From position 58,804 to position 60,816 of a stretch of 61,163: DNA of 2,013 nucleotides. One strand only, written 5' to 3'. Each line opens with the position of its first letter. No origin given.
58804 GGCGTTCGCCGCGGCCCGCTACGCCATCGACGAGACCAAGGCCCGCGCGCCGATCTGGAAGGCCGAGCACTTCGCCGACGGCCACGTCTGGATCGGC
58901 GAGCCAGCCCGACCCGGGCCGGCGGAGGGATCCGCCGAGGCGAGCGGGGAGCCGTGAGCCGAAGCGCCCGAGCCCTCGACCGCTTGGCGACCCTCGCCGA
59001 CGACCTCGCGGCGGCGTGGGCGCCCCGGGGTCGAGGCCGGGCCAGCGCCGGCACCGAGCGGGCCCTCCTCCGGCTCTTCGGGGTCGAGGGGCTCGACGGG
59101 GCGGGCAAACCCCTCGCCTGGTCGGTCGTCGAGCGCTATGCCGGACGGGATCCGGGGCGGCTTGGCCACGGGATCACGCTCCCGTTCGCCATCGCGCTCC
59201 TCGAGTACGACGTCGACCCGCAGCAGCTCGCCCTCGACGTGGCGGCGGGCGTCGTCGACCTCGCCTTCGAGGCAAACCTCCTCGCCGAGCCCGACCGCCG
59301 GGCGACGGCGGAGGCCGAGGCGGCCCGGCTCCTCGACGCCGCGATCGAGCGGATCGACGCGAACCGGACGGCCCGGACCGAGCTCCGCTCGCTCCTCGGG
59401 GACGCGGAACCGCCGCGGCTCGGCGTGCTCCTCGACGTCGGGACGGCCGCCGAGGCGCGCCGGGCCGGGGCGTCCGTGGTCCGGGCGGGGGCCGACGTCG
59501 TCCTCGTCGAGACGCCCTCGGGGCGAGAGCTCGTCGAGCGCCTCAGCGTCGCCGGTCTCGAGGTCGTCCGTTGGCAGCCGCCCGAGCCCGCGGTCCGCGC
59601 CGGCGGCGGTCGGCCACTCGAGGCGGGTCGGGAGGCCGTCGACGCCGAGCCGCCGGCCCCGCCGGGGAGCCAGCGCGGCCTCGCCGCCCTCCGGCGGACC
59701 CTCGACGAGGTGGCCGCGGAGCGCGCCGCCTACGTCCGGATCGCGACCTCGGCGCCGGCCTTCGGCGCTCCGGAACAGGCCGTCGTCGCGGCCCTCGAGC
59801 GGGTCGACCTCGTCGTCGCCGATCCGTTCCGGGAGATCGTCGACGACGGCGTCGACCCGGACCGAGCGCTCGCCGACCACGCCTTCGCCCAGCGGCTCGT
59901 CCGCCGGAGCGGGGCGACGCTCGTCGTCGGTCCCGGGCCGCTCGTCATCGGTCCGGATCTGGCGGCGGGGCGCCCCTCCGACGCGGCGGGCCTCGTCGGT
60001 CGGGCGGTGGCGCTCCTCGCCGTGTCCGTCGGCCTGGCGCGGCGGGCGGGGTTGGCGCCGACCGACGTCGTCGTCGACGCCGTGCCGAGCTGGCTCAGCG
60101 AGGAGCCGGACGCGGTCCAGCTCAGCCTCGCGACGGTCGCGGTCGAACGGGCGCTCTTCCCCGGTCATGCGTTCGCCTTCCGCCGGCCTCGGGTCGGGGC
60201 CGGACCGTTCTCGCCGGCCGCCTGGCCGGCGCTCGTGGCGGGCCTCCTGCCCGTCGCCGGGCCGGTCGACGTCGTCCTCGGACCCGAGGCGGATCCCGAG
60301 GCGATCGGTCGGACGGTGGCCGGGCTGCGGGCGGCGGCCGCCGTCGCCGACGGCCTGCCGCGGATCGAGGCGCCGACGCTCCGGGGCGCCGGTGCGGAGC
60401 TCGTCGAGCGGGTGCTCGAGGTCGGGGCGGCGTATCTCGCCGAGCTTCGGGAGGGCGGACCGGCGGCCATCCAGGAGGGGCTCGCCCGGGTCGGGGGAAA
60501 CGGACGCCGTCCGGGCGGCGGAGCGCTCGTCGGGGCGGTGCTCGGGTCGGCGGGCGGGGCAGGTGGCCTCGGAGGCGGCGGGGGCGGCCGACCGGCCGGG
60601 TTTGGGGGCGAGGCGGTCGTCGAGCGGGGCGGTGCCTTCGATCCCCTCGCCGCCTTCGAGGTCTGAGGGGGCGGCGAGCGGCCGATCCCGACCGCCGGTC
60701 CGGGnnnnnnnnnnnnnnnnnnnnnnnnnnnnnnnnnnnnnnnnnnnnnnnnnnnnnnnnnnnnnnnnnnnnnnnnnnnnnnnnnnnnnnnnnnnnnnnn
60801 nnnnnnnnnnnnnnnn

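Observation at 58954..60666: Orphan, degenerate lysine 5,6-aminomutase alpha homolog coupled to molybdopterin synthase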

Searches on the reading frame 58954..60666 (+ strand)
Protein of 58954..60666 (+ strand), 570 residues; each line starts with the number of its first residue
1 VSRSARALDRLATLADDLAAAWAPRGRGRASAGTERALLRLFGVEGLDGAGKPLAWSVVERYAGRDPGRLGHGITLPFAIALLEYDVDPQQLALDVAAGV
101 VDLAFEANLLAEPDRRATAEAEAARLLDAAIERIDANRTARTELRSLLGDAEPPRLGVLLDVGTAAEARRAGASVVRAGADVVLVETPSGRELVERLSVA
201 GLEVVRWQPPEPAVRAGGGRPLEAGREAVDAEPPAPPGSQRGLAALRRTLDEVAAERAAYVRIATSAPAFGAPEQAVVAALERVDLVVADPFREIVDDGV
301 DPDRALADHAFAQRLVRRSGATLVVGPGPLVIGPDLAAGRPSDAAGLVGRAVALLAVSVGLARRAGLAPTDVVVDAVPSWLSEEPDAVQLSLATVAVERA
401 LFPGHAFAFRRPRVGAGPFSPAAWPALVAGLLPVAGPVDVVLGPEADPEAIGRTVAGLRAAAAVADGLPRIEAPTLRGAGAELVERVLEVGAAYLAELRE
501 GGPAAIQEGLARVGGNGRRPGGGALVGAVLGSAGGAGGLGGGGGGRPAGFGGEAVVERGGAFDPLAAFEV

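Call 5: search_protein_families(library=pfam, proteins=[window:58954-60666:+], max_evalue=0.01)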
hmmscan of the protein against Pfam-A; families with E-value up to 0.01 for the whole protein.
window:58954-60666:+ (570 aa): 1 family
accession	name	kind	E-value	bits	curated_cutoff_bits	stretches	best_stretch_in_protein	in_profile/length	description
PF09043.17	Lys-AminoMut_A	-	7.7e-28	97.6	25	2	14-193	14-186/508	D-Lysine 5,6-aminomutase TIM-barrel domain of alpha subunit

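Call 6: search_protein_families(library=ncbifam, proteins=[window:58954-60666:+], max_evalue=0.01)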
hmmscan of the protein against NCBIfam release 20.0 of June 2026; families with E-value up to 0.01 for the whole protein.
window:58954-60666:+ (570 aa): 1 family
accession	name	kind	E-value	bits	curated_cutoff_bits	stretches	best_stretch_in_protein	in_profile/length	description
NF052384.1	Lys_5_6_mutase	equivalog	2e-27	96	600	2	13-194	14-188/511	lysine 5,6-aminomutase subunit alpha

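Call 9: find_homologous_proteins(query=window:58954-60666:+, max_evalue=0.001)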
Query window:58954-60666:+ (570 aa): 748 proteins with E <= 0.001 among 8000 candidates; the best 120 are listed.
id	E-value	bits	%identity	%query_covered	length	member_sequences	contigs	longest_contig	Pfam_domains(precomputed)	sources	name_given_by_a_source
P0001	0.0e+0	1162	100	100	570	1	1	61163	PF09043.18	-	-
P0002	1.1e-240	818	76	100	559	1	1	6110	PF09043.18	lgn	-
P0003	9.8e-212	723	69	99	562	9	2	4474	PF09043.18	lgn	-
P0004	1.2e-206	706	71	91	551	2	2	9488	PF09043.18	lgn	-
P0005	5.4e-204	697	66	100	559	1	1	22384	PF09043.18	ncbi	-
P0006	3.2e-202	691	66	100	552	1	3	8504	PF09043.18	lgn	-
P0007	1.2e-200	686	66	96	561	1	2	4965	PF09043.18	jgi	jgi:hypothetical protein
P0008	2.3e-199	682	64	100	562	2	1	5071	PF09043.18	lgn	-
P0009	4.9e-197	674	65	100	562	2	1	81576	PF09043.18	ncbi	-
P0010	1.3e-191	656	64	99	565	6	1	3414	PF09043.18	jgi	jgi:hypothetical protein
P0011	3.0e-189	648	63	100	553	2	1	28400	PF09043.18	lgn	-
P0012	5.7e-126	440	50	99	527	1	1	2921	PF09043.18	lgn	-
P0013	8.5e-125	436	52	88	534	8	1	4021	PF09043.18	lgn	-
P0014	2.7e-123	431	55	77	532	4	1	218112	PF09043.18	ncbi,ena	-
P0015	3.3e-123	431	55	78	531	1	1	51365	PF09043.18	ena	-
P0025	1.9e-119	418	55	78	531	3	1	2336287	PF09043.18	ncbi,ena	-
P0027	2.1e-119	418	50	99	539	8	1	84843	PF09043.18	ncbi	ncbi:MAG TPA: lysine 5,6-aminomutase subunit alpha [Candidatus Limnocylindrales bacterium]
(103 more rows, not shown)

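Call 11: find_encoding_contigs(protein=P0009, flank=8000, max_places=2)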
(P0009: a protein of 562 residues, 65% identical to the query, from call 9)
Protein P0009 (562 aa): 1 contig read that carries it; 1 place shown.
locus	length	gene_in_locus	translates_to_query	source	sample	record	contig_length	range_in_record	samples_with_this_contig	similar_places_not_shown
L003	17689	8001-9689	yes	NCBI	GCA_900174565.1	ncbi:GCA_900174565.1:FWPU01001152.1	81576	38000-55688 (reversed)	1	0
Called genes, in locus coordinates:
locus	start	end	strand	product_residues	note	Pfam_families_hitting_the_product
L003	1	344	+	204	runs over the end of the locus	PF01978:TrmB (weak), PF09339:HTH_IclR (weak)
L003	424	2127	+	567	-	PF02776:TPP_enzyme_N, PF00205:TPP_enzyme_M, PF02775:TPP_enzyme_C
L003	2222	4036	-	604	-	PF00990:GGDEF, PF00563:EAL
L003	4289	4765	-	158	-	PF13279:4HBT_2, PF03061:4HBT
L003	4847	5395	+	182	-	PF01661:Macro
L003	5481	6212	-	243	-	PF13483:Lactamase_B_3, PF00753:Lactamase_B, PF12706:Lactamase_B_2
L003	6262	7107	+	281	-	-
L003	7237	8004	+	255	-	PF02597:ThiS, PF02391:MoaE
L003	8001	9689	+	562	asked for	PF09043:Lys-AminoMut_A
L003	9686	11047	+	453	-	PF13205:Big_5 (weak), PF01551:Peptidase_M23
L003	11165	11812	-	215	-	PF02475:TRM5-TYW2_MTfase (weak), PF13489:Methyltransf_23, PF01209:Ubie_methyltran, PF01135:PCMT (weak), PF13847:Methyltransf_31, PF08241:Methyltransf_11, PF08242:Methyltransf_12, PF13649:Methyltransf_25, +1 more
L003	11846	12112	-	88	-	-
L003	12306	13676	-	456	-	PF01979:Amidohydro_1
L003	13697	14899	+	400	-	PF01408:GFO_IDH_MocA, PF02894:GFO_IDH_MocA_C, PF22725:GFO_IDH_MocA_C3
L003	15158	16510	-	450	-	PF00480:ROK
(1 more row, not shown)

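Call 12: find_encoding_contigs(protein=P0025, flank=8000, max_places=2)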
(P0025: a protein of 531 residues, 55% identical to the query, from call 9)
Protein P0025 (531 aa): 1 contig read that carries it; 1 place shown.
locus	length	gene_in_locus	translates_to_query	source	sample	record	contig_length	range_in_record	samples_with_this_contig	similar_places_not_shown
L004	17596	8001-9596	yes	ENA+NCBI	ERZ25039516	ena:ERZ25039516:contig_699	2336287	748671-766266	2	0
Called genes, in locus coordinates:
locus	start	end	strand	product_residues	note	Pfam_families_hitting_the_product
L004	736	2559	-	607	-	PF13688:Reprolysin_5 (faint), PF05548:Peptidase_M11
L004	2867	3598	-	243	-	PF13483:Lactamase_B_3, PF00753:Lactamase_B, PF12706:Lactamase_B_2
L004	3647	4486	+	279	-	-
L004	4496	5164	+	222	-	PF01596:Methyltransf_3, PF13578:Methyltransf_24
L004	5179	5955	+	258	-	PF02597:ThiS, PF02391:MoaE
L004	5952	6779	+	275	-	PF04951:Peptidase_M55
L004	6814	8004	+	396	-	PF03576:Peptidase_S58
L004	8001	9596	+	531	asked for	PF09043:Lys-AminoMut_A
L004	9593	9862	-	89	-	PF02597:ThiS (weak)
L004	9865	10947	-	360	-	PF14870:PSII_BNR (faint), PF25852:DUF6242_C (faint), PF02012:BNR (faint), PF15902:Sortilin-Vps10 (weak)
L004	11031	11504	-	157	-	PF00156:Pribosyltran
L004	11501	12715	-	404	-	PF00501:AMP-binding, PF13193:AMP-binding_C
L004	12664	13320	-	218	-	-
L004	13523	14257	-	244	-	PF01073:3Beta_HSD (weak), PF01370:Epimerase, PF13460:NAD_binding_10 (weak), PF16363:GDP_Man_Dehyd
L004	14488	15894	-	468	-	-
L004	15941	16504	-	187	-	PF01978:TrmB (weak)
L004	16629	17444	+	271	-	PF18914:DUF5666 (faint)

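Call 13: find_encoding_contigs(protein=P0027, flank=8000, max_places=2)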
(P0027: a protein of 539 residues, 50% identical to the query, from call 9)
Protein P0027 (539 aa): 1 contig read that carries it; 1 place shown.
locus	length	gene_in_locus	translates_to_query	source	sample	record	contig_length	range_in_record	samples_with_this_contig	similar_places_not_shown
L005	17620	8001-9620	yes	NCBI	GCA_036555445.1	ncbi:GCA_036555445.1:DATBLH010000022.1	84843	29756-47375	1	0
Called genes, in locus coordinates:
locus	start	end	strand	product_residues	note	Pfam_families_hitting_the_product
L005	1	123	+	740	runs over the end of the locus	PF13380:CoA_binding_2, PF13607:Succ_CoA_lig, PF13549:ATP-grasp_5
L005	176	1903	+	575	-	PF02776:TPP_enzyme_N, PF00205:TPP_enzyme_M, PF02775:TPP_enzyme_C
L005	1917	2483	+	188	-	PF01661:Macro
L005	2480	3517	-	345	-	-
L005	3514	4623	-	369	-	-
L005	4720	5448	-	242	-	PF13483:Lactamase_B_3, PF00753:Lactamase_B, PF12706:Lactamase_B_2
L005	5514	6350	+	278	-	-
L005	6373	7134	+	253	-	PF02597:ThiS, PF02391:MoaE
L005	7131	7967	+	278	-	PF04951:Peptidase_M55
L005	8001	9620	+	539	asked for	PF09043:Lys-AminoMut_A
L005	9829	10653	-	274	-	PF01073:3Beta_HSD, PF01370:Epimerase, PF04321:RmlD_sub_bind, PF07993:NAD_binding_4 (faint), PF13460:NAD_binding_10, PF16363:GDP_Man_Dehyd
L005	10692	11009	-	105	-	PF01155:HypA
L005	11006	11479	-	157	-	-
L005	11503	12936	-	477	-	PF27537:HoxH, PF00374:NiFeSe_Hases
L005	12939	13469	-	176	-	PF01058:Oxidored_q6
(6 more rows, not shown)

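Call 14: search_solved_structures(query=window:58954-60666:+, max_evalue=1, show_alignments=2)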
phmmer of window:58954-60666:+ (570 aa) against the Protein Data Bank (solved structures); distinct sequences matched with E-value up to 1: 4.
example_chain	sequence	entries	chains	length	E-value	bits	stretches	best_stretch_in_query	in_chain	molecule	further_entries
9q1a_C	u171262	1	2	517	4.7e-17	65.2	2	31-195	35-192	D-lysine 5,6-aminomutase alpha subunit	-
8t0v_A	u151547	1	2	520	4.8e-17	65.1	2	31-195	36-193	D-lysine 5,6-aminomutase alpha subunit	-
1xrs_A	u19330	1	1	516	1e-15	60.7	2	32-196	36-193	D-lysine 5,6-aminomutase alpha subunit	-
1jye_A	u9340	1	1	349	0.65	11.9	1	248-315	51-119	Lactose Operon Repressor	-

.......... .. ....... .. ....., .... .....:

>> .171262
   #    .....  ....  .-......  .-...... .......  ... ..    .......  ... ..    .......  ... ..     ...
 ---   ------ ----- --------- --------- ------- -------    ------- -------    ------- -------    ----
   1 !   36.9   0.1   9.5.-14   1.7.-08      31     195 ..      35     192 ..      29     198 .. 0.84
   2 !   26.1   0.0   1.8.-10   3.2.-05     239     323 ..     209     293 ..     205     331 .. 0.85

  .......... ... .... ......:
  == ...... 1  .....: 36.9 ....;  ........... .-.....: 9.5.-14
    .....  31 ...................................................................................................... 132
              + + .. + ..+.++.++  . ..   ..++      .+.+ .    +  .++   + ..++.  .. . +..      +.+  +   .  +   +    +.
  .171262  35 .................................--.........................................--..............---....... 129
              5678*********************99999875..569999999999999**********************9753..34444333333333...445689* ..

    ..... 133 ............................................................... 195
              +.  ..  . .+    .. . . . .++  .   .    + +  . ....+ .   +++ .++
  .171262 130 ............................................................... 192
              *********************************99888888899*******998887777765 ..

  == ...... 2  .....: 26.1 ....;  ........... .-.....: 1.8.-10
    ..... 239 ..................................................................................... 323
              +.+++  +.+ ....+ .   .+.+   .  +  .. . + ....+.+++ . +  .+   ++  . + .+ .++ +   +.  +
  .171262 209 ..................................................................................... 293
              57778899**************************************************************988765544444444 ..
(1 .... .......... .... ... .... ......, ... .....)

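Call 22: search_solved_structures(query=A1, max_evalue=1, show_alignments=1)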
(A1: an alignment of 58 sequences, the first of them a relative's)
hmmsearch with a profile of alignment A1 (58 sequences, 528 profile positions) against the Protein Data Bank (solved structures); distinct sequences matched with E-value up to 1: 3.
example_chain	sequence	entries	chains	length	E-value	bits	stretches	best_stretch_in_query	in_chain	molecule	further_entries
1xrs_A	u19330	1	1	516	1.1e-35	126.5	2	8-195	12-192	D-lysine 5,6-aminomutase alpha subunit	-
9q1a_C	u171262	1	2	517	1.6e-35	126.1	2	230-522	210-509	D-lysine 5,6-aminomutase alpha subunit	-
8t0v_A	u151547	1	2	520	1.6e-35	126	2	230-522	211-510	D-lysine 5,6-aminomutase alpha subunit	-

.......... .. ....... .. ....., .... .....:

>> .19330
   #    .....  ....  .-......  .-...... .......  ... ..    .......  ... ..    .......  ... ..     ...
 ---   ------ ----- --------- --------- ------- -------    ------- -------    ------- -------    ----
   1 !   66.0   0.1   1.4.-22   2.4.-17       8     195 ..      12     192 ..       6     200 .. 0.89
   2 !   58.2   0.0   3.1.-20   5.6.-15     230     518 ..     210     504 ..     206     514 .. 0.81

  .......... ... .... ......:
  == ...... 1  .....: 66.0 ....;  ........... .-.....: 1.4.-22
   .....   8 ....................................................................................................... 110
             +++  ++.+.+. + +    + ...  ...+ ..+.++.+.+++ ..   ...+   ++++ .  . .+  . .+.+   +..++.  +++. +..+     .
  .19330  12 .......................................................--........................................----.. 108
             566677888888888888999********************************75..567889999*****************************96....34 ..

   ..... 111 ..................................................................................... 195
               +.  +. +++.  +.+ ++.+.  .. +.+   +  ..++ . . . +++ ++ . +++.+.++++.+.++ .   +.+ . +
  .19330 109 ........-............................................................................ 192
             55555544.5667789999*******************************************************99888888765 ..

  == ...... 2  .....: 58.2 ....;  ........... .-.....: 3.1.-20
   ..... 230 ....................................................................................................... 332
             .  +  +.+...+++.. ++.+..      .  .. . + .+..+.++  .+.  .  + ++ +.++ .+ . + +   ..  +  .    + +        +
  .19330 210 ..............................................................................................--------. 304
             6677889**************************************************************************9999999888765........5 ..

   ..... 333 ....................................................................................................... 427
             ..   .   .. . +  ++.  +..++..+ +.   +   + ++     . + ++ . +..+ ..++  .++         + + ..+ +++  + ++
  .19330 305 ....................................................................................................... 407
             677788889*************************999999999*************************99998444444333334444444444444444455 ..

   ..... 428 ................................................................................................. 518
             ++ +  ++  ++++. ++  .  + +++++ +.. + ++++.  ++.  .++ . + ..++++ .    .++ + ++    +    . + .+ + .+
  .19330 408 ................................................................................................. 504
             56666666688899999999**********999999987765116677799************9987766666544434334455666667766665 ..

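Call 26: find_related_loci(query=A1, collection=genome_contigs, flank=8000)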
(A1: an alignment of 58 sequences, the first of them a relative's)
Query A1 (570 aa) in genome_contigs; peptide patterns used: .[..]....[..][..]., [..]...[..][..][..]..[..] (x = any residue, [..] = any of these).
600 stretches matched a pattern (row limit reached: there are more); 184 encode a relative of the query (tblastn E <= 1e-3); the best 80 are kept; 79 distinct loci.
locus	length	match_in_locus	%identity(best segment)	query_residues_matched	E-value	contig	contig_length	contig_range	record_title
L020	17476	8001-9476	52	9-506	7e-125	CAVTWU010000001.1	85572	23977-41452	MAG: uncultured Chloroflexia bacterium isolate MFD04651.bin.2.158 genome assembly, contig: contig_10082, whole genome sh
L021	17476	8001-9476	51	1-502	2e-120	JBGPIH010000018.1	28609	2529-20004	MAG: Candidatus Limnocylindria bacterium isolate OBJ_0618_7090110_339 k141_6948705_length_28609_cov_24.2713, whole genom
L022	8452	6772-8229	50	7-506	2e-121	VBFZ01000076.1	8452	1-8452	MAG: Chloroflexi bacterium isolate CF_65 14_0903_02_30cm_scaffold_7265, whole genome shotgun sequence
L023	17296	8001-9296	53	1-442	2e-118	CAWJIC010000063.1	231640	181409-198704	MAG: uncultured Chloroflexia bacterium isolate MFD03638.bin.2.4 genome assembly, contig: contig_598, whole genome shotgu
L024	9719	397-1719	53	8-465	1e-117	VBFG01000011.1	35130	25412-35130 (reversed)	MAG: Chloroflexi bacterium isolate CF_46 14_1009_16_30cm_scaffold_2893, whole genome shotgun sequence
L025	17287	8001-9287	54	2-442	4e-117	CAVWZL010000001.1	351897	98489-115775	MAG: uncultured Chloroflexia bacterium isolate MFD04212.bin.2.194 genome assembly, contig: contig_13096, whole genome sh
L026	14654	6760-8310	48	1-565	9e-123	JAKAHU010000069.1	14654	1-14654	MAG: Chloroflexi bacterium isolate WY3.bin12 NODE_7241_length_14654_cov_1.897639, whole genome shotgun sequence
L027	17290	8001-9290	55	1-442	2e-116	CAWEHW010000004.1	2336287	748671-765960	MAG: uncultured Chloroflexia bacterium isolate MFD04212.bin.1.72 genome assembly, contig: contig_699, whole genome shotg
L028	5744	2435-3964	47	8-566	2e-115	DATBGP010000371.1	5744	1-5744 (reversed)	MAG TPA_asm: Candidatus Limnocylindrales bacterium isolate SMAG_U3840 k141_4743934, whole genome shotgun sequence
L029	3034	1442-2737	53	1-442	2e-118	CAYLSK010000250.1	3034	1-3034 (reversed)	MAG TPA_asm: uncultured Anaerolineaceae bacterium isolate SRP119689_co1_178 genome assembly, contig: NODE_59028_length_3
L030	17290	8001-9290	52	1-442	5e-114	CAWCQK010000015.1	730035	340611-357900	MAG: uncultured Chloroflexia bacterium isolate MFD04967.bin.2.110 genome assembly, contig: contig_9291, whole genome sho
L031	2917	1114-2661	49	8-565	2e-118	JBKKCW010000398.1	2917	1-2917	MAG: Candidatus Limnocylindrales bacterium isolate swi_bin.62 k127_9864533, whole genome shotgun sequence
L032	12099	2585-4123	46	8-565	7e-116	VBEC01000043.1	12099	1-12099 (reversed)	MAG: Chloroflexi bacterium isolate CF_16 14_1009_16_30cm_scaffold_16442_e:442, whole genome shotgun sequence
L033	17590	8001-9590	46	6-569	6e-113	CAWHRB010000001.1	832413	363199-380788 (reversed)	MAG: uncultured Chloroflexia bacterium isolate MFD06742.bin.1.139 genome assembly, contig: contig_2188, whole genome sho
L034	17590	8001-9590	47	6-569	8e-113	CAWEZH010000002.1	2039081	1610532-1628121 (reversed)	MAG: uncultured Chloroflexia bacterium isolate MFD09267.bin.1.5 genome assembly, contig: contig_20474, whole genome shot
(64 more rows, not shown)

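Call 39: search_protein_families(library=pfam, proteins=[L004:3647-4486:+, L004:4496-5164:+, L004:5952-6779:+, L004:6814-8004:+, L004:9593-9862:-, L004:9865-10947:-, L004:5179-5955:+], max_evalue=0.1)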
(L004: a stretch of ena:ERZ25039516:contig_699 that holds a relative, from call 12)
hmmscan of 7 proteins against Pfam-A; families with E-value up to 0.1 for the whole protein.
L004:3647-4486:+ (279 aa): 0 families

L004:4496-5164:+ (222 aa): 4 families
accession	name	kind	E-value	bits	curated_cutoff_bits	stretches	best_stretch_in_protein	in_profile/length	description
PF01596.23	Methyltransf_3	-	4.2e-30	105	22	1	42-218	26-201/204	O-methyltransferase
PF13578.12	Methyltransf_24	-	2.3e-13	51.4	26.3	1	63-169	1-105/105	Methyltransferase domain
PF13649.12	Methyltransf_25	-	0.022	15.9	27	1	62-161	1-96/97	Methyltransferase domain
PF13489.12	Methyltransf_23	-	0.068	13.3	27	0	58-165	22-115/164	Methyltransferase domain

L004:5952-6779:+ (275 aa): 1 family
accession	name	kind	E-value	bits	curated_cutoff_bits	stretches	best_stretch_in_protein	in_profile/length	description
PF04951.18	Peptidase_M55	-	1.6e-83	280.6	25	1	1-264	1-262/264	D-aminopeptidase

L004:6814-8004:+ (396 aa): 1 family
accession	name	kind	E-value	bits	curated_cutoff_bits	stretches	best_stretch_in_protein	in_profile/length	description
PF03576.19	Peptidase_S58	-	3.4e-97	326.1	23.9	1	27-375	1-306/307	Peptidase family S58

L004:9593-9862:- (89 aa): 1 family
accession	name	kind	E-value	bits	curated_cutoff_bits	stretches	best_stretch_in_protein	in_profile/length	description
PF02597.26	ThiS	-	2e-06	28.7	22.5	1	18-87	6-76/76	ThiS family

L004:9865-10947:- (360 aa): 5 families
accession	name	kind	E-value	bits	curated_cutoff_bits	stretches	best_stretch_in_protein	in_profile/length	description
PF15902.12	Sortilin-Vps10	-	1.2e-13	51.1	33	2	224-346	3-115/446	Sortilin, neurotensin receptor 3,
PF14870.12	PSII_BNR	-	5.5e-07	29.6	27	0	64-127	40-98/303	Photosynthesis system II assembly factor YCF48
PF02012.26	BNR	-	6.6e-07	28.8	27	0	114-124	1-11/12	BNR/Asp-box repeat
PF15899.11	BNR_6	-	0.00014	22.1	27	1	113-126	1-14/14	BNR-Asp box repeat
PF13810.12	DUF4185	-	0.00014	21.7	39.5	0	214-245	119-150/309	Domain of unknown function (DUF4185)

L004:5179-5955:+ (258 aa): 2 families
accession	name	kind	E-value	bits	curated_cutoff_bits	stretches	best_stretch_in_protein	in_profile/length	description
PF02391.22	MoaE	-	1e-28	100.2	23.4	1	109-226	10-114/114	MoaE protein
PF02597.26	ThiS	-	2e-16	60.7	22.5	1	7-83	1-76/76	ThiS family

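Call 40: search_protein_families(library=ncbifam, proteins=[L004:3647-4486:+, L004:4496-5164:+, L004:5952-6779:+, L004:6814-8004:+, L004:9593-9862:-, L004:9865-10947:-], max_evalue=0.1)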
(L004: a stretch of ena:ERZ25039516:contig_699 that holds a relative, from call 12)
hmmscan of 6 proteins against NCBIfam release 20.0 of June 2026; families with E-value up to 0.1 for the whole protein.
L004:3647-4486:+ (279 aa): 0 families

L004:4496-5164:+ (222 aa): 1 family
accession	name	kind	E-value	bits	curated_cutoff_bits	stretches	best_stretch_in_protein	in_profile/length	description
TIGR04364.1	methyltran_FxLD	equivalog_domain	6.9e-05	22.1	320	1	60-142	84-158/394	methyltransferase, FxLD system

L004:5952-6779:+ (275 aa): 1 family
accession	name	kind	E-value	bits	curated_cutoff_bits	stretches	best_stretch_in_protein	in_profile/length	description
NF058634.1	AmiPeptDppABac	equivalog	9.4e-58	195.7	430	1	1-271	1-268/274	D-aminopeptidase DppA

L004:6814-8004:+ (396 aa): 0 families

L004:9593-9862:- (89 aa): 2 families
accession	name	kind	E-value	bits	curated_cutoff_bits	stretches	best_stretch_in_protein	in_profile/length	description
NF041918.1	SAMP1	equivalog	6.4e-10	39.4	60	1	21-87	21-91/91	ubiquitin-like small modifier protein 1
TIGR01687.1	moaD_arch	subfamily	0.00058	20.3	49.5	1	25-87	24-88/88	MoaD family protein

L004:9865-10947:- (360 aa): 2 families
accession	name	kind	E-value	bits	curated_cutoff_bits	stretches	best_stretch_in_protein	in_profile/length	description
NF045728.1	glycosyl_F510_1955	equivalog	9.8e-18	64.3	175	2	208-346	57-176/246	F510_1955 family glycosylhydrolase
NF010237.0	PRK13684.1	equivalog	2e-07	30.4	326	0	64-126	68-124/334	photosynthesis system II assembly factor Ycf48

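Call 47: search_protein_representatives(alignment_id=A1)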
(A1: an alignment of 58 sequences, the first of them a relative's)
Query: 58 sequences, 528 profile positions. Proteins with E-value up to 0.001 (for the whole library): 619; up to 1e-10: 370; up to 1e-30: 154. The best 150 are listed.
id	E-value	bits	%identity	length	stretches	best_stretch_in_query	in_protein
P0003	5.1e-202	688.7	-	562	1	6-524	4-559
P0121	4.5e-186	636.1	-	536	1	4-525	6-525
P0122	3.7e-180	616.5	-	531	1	7-517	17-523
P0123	9.9e-179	611.9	-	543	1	6-523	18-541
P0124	3.7e-173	593.5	-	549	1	4-521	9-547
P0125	2.7e-159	547.7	-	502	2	225-524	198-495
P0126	5.4e-156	536.8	-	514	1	1-523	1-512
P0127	1.8e-147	508.7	-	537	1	5-523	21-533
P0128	3.9e-144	497.7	-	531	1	7-517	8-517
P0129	9.8e-144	496.4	-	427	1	53-459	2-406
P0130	1.7e-142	492.3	-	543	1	2-524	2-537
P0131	3.6e-142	491.2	-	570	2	220-516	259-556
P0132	4.6e-138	477.7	-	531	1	6-524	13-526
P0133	1.1e-137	476.4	-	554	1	5-517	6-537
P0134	7.8e-137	473.6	-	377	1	94-409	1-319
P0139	2.3e-118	412.6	-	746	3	7-238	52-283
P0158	7.1e-94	331.8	-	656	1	3-237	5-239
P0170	1.6e-79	284.4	-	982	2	3-104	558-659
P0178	2.8e-74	267.2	-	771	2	49-314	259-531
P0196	1.9e-63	231.4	-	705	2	288-505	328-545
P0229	7.2e-45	170.1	-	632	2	368-526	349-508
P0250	1.3e-39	152.8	-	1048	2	207-343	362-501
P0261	2.4e-34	135.4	-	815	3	196-289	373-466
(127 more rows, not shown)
